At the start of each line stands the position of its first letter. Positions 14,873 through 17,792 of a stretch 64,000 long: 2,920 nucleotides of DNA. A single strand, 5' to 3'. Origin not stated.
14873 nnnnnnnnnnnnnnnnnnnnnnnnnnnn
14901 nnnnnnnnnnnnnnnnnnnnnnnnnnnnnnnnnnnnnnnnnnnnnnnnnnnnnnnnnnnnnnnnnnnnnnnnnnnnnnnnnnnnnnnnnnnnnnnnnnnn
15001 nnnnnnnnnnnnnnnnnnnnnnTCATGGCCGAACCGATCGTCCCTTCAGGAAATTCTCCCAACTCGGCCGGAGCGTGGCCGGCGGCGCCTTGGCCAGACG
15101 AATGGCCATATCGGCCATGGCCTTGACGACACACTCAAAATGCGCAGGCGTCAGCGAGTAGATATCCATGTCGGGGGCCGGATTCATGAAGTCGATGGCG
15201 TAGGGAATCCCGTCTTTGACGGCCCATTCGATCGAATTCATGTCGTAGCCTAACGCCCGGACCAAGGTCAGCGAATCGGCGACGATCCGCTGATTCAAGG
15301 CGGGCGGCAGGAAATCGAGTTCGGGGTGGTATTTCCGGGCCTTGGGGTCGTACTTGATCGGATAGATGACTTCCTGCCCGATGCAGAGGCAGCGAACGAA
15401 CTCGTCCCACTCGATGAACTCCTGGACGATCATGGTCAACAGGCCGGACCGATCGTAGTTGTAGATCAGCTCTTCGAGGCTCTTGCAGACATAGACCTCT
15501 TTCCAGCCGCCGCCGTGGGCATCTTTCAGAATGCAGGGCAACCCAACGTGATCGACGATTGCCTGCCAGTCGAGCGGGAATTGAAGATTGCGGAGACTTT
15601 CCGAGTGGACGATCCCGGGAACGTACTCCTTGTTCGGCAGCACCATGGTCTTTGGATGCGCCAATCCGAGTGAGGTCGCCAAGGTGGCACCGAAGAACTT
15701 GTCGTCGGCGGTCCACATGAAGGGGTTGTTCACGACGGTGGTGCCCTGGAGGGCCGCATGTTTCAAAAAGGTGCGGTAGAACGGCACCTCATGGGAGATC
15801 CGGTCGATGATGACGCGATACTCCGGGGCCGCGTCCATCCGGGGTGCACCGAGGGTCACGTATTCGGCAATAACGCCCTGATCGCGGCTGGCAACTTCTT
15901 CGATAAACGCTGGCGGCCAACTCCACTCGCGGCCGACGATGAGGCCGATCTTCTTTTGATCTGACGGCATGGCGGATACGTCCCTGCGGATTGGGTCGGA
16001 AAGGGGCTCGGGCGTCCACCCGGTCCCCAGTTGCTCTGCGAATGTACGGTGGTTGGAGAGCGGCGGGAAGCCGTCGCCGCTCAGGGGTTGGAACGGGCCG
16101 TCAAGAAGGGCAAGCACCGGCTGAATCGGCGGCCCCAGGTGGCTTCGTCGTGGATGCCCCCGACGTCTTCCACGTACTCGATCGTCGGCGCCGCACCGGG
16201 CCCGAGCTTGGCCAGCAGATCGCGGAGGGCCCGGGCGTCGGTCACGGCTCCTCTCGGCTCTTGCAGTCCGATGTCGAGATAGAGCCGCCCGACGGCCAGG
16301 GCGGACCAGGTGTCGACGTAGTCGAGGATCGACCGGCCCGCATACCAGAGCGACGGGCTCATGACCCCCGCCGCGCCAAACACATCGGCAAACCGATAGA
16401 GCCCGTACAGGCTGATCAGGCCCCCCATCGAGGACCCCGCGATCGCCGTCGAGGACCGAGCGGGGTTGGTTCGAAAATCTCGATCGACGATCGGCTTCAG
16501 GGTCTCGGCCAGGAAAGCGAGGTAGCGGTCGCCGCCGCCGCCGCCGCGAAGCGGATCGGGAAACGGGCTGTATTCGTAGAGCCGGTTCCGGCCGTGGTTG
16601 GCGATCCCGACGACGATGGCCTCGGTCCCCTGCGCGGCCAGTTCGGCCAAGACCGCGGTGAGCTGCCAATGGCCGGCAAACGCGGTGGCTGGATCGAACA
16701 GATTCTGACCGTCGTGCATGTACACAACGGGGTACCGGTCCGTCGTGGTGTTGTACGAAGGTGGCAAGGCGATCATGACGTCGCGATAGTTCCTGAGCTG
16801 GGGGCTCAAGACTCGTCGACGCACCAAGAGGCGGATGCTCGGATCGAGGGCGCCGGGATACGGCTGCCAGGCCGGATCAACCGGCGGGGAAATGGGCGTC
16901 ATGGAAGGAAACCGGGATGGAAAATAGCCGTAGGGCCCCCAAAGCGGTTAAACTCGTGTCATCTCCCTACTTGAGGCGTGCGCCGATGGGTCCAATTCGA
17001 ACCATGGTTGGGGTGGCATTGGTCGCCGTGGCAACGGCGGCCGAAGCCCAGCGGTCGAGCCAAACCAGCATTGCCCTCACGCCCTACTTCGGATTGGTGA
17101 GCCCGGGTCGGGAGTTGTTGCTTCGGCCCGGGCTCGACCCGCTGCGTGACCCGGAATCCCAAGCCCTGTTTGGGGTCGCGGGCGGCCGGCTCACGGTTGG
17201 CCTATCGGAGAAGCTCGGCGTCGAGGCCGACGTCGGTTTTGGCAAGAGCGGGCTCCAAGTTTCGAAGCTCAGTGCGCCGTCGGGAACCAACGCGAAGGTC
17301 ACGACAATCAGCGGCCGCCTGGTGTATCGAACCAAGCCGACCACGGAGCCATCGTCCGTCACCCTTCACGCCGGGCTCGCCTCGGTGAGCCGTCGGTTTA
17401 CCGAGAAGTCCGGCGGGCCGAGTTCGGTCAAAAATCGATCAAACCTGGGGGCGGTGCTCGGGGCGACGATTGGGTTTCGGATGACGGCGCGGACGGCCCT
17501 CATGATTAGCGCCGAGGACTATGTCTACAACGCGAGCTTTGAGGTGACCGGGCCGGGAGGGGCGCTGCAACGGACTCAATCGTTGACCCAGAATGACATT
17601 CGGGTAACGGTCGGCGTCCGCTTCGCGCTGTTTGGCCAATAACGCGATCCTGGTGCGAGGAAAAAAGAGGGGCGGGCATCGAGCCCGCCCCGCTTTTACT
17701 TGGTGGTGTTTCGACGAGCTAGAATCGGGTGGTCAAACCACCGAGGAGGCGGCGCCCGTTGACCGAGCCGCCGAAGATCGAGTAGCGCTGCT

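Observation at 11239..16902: Multi-amidoligase cassette (two ATP-grasp-type ligases, a GCS2 ligase, a C26 amidase and an esterase) with no assignable product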

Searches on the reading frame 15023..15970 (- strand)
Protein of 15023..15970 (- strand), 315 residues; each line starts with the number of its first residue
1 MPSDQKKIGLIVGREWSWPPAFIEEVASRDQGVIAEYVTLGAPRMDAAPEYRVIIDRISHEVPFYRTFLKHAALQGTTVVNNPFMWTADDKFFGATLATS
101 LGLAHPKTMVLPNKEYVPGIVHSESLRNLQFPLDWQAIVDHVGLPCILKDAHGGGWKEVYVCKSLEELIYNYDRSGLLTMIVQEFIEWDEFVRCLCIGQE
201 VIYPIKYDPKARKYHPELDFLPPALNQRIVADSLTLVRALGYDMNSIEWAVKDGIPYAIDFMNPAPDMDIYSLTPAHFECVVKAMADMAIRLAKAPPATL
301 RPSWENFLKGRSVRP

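Call 4: search_protein_families(library=pfam, proteins=[window:15023-15970:-], max_evalue=0.01)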
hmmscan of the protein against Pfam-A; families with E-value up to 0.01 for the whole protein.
window:15023-15970:- (315 aa): 1 family
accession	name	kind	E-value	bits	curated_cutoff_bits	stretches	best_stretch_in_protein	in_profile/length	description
PF08443.16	RimK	-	0.00081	19.5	21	1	133-205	28-103/188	RimK-like ATP-grasp domain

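Call 5: search_protein_families(library=ncbifam, proteins=[window:15023-15970:-], max_evalue=0.01)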
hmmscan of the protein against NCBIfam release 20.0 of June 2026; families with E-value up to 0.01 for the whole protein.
window:15023-15970:- (315 aa): 4 families
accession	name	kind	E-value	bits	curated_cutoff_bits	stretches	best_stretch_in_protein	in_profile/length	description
TIGR00768.1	rimK_fam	subfamily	2e-10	40.5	143.4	1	37-203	36-189/276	RimK family alpha-L-glutamate ligase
TIGR02144.1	LysX_arch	equivalog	0.00059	19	275.6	0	46-204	43-190/281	lysine biosynthesis protein LysX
NF011169.0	PRK14571.1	equivalog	0.0012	18.2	404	1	140-214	122-201/300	D-alanyl-alanine synthetase A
NF005525.0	PRK07178.1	equivalog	0.009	14.7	768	0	136-174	144-182/471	acetyl-CoA carboxylase biotin carboxylase subunit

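Call 16: search_solved_structures(query=window:15023-15970:-, max_evalue=1)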
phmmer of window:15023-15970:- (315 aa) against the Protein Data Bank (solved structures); distinct sequences matched with E-value up to 1: 15.
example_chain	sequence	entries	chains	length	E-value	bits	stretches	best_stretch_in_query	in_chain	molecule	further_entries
3r23_A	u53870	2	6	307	0.0007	22.1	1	139-279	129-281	D-alanine--D-alanine ligase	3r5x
7wta_A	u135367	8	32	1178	0.0016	20.9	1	142-251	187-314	Pyruvate carboxylase, mitochondrial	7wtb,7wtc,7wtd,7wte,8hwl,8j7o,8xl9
1ulz_A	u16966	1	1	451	0.0018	20.7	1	134-176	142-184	pyruvate carboxylase n-terminal domain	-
7kbl_A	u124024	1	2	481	0.0052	19.2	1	136-175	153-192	2-oxoglutarate carboxylase small subunit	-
7kct_A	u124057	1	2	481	0.0052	19.2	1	136-175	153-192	2-oxoglutarate carboxylase small subunit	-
7kc7_A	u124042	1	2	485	0.13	14.6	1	136-175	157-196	2-oxoglutarate carboxylase small subunit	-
4dim_A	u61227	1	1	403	0.28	13.5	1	139-235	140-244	Phosphoribosylglycinamide synthetase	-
6ybp_G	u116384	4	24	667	0.3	13.4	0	132-174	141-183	Propionyl-CoA carboxylase alpha subunit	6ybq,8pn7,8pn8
3ush_A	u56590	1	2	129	0.35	13.2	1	259-310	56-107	Uncharacterized protein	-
5mlk_A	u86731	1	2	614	0.41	13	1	137-173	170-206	Acetyl-COA carboxylase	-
4ma5_A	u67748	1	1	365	0.61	12.4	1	128-217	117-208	Phosphoribosylaminoimidazole carboxylase, ATPase subunit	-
5jqw_A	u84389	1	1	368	0.62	12.4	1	128-217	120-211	N5-carboxyaminoimidazole ribonucleotide synthase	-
4m9u_A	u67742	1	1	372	0.63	12.3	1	128-217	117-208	Phosphoribosylaminoimidazole carboxylase, ATPase subunit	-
4ma0_A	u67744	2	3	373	0.63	12.3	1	128-217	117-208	Phosphoribosylaminoimidazole carboxylase, ATPase subunit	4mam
8cbb_A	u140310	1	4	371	0.66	12.3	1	216-259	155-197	Alkanal monooxygenase alpha chain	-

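Call 46: find_homologous_proteins(query=window:15023-15970:-, max_evalue=0.00001)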
Query window:15023-15970:- (315 aa): 8000 proteins with E <= 0.00001 among 8000 candidates; the best 120 are listed.
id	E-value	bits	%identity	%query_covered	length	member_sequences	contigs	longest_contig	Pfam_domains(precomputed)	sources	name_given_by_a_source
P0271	1.0e-190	651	87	100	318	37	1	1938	-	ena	-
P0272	7.0e-189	645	87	100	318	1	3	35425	-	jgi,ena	-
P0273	1.1e-188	644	85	100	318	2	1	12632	-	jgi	jgi:hypothetical protein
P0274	2.4e-188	643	87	100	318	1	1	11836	-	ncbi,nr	ncbi:MAG: hypothetical protein IT352_02550 [Gemmatimonadales bacterium]|nr:hypothetical protein [Gem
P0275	3.7e-188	643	87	100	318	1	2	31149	-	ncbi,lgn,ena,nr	ncbi:MAG: hypothetical protein SFV24_11655 [Gemmatimonadales bacterium]|nr:hypothetical protein [Gem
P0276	6.9e-188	642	86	100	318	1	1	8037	-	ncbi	-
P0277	1.3e-187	641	87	100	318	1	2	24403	-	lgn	-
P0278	1.8e-187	640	84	99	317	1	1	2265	-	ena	-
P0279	1.8e-187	640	86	99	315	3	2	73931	-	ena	-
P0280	4.2e-187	639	86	99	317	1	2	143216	-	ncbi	ncbi:MAG: RimK family alpha-L-glutamate ligase [Gemmatimonadales bacterium]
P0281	4.8e-187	639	86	100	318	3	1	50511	-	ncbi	-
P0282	8.7e-187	638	86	100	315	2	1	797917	-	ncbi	ncbi:MAG: RimK family alpha-L-glutamate ligase [Gemmatimonadales bacterium]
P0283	2.1e-186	637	86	99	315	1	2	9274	-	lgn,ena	-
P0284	2.5e-185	633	85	100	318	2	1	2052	-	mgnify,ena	mgnify:CR=1 FL=1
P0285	1.0e-184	631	85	99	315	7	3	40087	-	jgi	jgi:hypothetical protein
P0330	2.0e-174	597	82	97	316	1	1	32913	PF08443.17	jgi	jgi:RimK-like ATP-grasp domain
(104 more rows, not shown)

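Call 58: predict_structure(alignment_id=A5)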
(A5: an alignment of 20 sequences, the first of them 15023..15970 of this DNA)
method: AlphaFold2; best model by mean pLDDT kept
length: 315 residues; sequences in the alignment: 20
mean_pLDDT: 59.2   pTM: 0.59
mean pLDDT of the five models: 59.2, 58.6, 54.9, 54.8, 50.6
residues with pLDDT >= 90: 6; 70-90: 106; 50-70: 97; < 50: 106
segments of 3 or more residues with pLDDT < 50: 87-131, 151-156, 177-190, 240-268, 309-315
pLDDT, mean of each block of 10 residues (from residue 1): 72 63 87 83 61 74 67 74 51 33 27 26 38 61 55 47 76 57 38 69 72 76 78 61 38 31 41 75 86 76 53 41
secondary structure, 60 per line:
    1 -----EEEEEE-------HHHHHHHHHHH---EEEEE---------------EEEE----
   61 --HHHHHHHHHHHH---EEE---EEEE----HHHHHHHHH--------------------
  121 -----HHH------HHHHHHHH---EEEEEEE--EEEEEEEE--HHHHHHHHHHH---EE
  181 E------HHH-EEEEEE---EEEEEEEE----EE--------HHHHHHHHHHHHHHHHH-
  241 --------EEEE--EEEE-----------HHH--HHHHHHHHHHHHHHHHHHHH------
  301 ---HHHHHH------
elements in order: E6-11 H19-29 E33-37 E53-56 H63-74 E78-80 E84-87 H92-100 H135-142 E146-152 E155-162 H165-175 E179-181 E192-197 E201-208 H223-239 E249-252 E255-258 H275-294 H304-309

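Call 67: search_solved_structures(query=A6, max_evalue=0.01)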
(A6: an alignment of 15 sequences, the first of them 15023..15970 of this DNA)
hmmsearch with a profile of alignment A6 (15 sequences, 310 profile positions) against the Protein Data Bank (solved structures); distinct sequences matched with E-value up to 0.01: 16.
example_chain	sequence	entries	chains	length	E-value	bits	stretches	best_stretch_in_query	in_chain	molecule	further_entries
3r23_A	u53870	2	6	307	1.4e-08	37.4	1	135-290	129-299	D-alanine--D-alanine ligase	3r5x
7wta_A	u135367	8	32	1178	5.9e-08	35.3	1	138-256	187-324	Pyruvate carboxylase, mitochondrial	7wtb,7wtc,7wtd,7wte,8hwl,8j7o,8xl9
2dzd_A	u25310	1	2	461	4e-05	26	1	134-256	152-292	pyruvate carboxylase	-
3vpb_A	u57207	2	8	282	0.00019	23.8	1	138-212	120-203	Putative acetylornithine deacetylase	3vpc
3ouu_A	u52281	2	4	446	0.00047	22.5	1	136-259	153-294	Biotin carboxylase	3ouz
1ulz_A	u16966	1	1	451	0.00077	21.8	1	133-204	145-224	pyruvate carboxylase n-terminal domain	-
5vyw_A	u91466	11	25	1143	0.002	20.4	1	138-259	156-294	Pyruvate carboxylase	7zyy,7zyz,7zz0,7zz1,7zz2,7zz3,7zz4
5vz0_A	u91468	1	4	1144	0.002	20.4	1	138-259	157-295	Pyruvate carboxylase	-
5vyz_A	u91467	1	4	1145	0.002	20.4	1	138-259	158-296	Pyruvate carboxylase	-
4ma5_A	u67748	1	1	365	0.0025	20.1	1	121-238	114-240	Phosphoribosylaminoimidazole carboxylase, ATPase subunit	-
5jqw_A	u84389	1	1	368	0.0026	20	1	121-238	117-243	N5-carboxyaminoimidazole ribonucleotide synthase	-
4m9u_A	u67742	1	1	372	0.0027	20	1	121-238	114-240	Phosphoribosylaminoimidazole carboxylase, ATPase subunit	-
4ma0_A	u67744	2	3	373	0.0027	20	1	121-238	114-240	Phosphoribosylaminoimidazole carboxylase, ATPase subunit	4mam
7kct_A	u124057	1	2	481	0.0049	19.1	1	134-196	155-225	2-oxoglutarate carboxylase small subunit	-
7kbl_A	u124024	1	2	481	0.0049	19.1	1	134-196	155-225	2-oxoglutarate carboxylase small subunit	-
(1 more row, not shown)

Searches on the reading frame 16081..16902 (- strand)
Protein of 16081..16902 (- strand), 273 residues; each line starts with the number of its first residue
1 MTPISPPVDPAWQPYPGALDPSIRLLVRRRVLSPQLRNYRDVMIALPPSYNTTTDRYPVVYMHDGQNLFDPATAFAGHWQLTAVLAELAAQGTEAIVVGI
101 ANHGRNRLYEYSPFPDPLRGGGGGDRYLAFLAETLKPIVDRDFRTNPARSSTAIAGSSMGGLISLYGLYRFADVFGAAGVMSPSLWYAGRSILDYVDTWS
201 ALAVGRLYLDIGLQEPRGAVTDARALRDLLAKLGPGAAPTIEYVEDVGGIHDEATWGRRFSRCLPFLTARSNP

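Call 4: search_protein_families(library=pfam, proteins=[window:16081-16902:-], max_evalue=0.01)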
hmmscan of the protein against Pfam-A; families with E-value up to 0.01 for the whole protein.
window:16081-16902:- (273 aa): 1 family
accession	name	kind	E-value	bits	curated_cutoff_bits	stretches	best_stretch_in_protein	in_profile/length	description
PF00756.26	Esterase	-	1.9e-31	110.2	22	1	34-265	2-249/251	Putative esterase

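Call 5: search_protein_families(library=ncbifam, proteins=[window:16081-16902:-], max_evalue=0.01)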
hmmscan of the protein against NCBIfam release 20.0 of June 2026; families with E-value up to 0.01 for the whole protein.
window:16081-16902:- (273 aa): 3 families
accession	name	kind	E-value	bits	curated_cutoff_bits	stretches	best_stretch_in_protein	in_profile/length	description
NF058612.1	GTNG0744Estse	equivalog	9.6e-13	48.6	450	1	31-230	13-197/242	GTNG_0744 family esterase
NF007758.0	PRK10439.1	equivalog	9.4e-08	31.4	222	1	128-256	270-399/418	enterochelin esterase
NF041944.1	Xylase_Ferestase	equivalog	1.7e-06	26.5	1200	1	37-185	479-624/694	bifunctional endo-1,4-beta-xylanase/feruloyl esterase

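Call 44: search_solved_structures(query=window:16081-16902:-, max_evalue=0.001)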
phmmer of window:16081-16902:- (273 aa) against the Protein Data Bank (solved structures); distinct sequences matched with E-value up to 0.001: 22.
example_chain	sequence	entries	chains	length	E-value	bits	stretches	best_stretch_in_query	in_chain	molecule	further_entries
3gff_A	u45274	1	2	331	1.1e-13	54.7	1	29-191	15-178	IroE-like serine hydrolase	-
6gun_A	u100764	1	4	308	2.1e-13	53.7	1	52-196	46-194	EstB from Aspergillus nidulans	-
7b5v_A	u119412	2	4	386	8.4e-12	48.5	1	30-262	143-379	Carbohydrate Esterase family 1 protein with an N-terminal carbohydrate binding module fami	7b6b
2qm0_A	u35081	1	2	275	2.1e-10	43.9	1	49-197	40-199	BES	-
6mot_A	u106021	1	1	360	1.9e-09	40.7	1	37-262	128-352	Isoamylase N-terminal domain protein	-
6mou_A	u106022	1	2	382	2.1e-09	40.6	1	37-265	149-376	Isoamylase N-terminal domain protein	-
6guo_A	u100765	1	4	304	9.6e-09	38.4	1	117-194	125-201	Putative siderophore-degrading esterase (Eurofung)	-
6gul_A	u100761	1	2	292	1.6e-08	37.7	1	55-194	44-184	Siderophore esterase IroE-like, putative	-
6gui_A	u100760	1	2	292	1.6e-08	37.7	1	55-194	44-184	Siderophore esterase IroE-like, putative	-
6gud_A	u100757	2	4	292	1.6e-08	37.7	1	55-194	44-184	Siderophore esterase IroE-like, putative | Siderophore triacetylfusarinine C esterase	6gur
5vol_A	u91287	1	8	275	1.7e-08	37.7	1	31-185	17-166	Putative esterase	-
6gug_A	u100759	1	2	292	4.2e-08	36.3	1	55-194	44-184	Siderophore esterase IroE-like, putative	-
6rzo_B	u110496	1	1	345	1.4e-06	31.3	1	38-261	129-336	Ferulic acid esterase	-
6rzo_A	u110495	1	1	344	1.5e-06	31.3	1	38-261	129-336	Ferulic acid esterase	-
8z91_A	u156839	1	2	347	4.8e-06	29.6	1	41-184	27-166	Esterase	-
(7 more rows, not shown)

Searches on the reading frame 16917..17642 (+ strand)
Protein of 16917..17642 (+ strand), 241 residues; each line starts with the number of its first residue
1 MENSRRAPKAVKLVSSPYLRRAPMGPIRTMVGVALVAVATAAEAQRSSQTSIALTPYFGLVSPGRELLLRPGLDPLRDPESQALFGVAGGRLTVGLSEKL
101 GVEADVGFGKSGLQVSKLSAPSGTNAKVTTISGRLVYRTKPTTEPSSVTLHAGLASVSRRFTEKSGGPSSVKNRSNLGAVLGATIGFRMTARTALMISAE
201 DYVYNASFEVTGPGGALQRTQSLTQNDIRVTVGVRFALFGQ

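Call 59: search_protein_families(library=pfam, proteins=[window:16917-17642:+], max_evalue=0.01)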
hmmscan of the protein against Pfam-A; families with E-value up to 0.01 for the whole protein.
window:16917-17642:+ (241 aa): 1 family
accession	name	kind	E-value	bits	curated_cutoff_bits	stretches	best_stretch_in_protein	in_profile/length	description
PF13505.12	OMP_b-brl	-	6.2e-09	36.7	28.7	1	32-236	2-175/175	Outer membrane protein beta-barrel domain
